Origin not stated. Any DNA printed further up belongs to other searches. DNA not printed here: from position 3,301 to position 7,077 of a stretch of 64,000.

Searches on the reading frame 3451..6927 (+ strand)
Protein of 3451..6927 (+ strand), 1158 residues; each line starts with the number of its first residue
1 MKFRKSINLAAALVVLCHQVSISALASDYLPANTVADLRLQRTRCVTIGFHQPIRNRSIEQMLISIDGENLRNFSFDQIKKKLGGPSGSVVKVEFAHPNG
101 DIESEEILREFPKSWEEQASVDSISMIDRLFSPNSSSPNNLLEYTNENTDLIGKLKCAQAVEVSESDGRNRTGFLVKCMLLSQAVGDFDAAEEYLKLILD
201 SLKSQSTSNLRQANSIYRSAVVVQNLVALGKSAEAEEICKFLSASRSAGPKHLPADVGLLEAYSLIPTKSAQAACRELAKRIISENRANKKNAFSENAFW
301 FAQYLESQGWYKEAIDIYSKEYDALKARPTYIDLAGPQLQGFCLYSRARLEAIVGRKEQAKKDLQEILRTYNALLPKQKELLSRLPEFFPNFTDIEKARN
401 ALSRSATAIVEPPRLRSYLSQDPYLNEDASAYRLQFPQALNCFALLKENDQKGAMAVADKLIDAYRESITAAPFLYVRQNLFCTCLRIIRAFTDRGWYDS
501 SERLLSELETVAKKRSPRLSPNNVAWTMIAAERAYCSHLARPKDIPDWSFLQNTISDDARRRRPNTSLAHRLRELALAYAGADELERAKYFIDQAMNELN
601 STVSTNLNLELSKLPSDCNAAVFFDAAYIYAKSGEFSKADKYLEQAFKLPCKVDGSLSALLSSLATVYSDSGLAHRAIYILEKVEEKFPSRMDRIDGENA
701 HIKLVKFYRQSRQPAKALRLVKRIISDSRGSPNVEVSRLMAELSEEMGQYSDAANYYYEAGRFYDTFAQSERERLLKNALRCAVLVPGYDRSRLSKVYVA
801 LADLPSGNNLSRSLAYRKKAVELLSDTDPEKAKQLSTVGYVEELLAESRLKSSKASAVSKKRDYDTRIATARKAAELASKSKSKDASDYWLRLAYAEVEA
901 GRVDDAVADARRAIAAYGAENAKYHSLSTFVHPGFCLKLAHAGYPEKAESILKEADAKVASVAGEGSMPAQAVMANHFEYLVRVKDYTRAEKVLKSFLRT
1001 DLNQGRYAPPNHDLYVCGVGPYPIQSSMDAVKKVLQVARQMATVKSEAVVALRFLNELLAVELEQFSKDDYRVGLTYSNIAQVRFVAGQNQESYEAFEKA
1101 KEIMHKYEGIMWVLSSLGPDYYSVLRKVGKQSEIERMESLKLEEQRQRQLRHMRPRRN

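Call 35: search_protein_families(library=pfam, proteins=[window:3451-6927:+], max_evalue=0.01)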
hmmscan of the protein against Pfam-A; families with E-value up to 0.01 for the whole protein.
window:3451-6927:+ (1158 aa): 8 families
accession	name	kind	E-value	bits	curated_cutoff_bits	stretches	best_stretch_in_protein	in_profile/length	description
PF13428.12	TPR_14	-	2.2e-12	46.8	23.5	0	889-919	3-33/44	Tetratricopeptide repeat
PF13424.12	TPR_12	-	1.6e-08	35.1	30.1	0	1075-1118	4-52/77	Tetratricopeptide repeat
PF07719.23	TPR_2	-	4.1e-06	26.9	27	0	620-649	1-30/34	Tetratricopeptide repeat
PF12895.13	ANAPC3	-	0.00036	21.2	27.2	0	291-321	19-49/82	Anaphase-promoting complex, cyclosome, subunit 3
PF01535.26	PPR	-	0.0016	19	25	0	939-954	10-25/31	PPR repeat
PF14559.12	TPR_19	-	0.0036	18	25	0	710-755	3-46/68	Tetratricopeptide repeat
PF13176.12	TPR_7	-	0.0043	17.5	27.9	0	627-645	6-24/36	Tetratricopeptide repeat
PF25058.1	ARM_TT21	-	0.0057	17.1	27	0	582-687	20-123/155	Tetratricopeptide repeat protein 21 ARM repeat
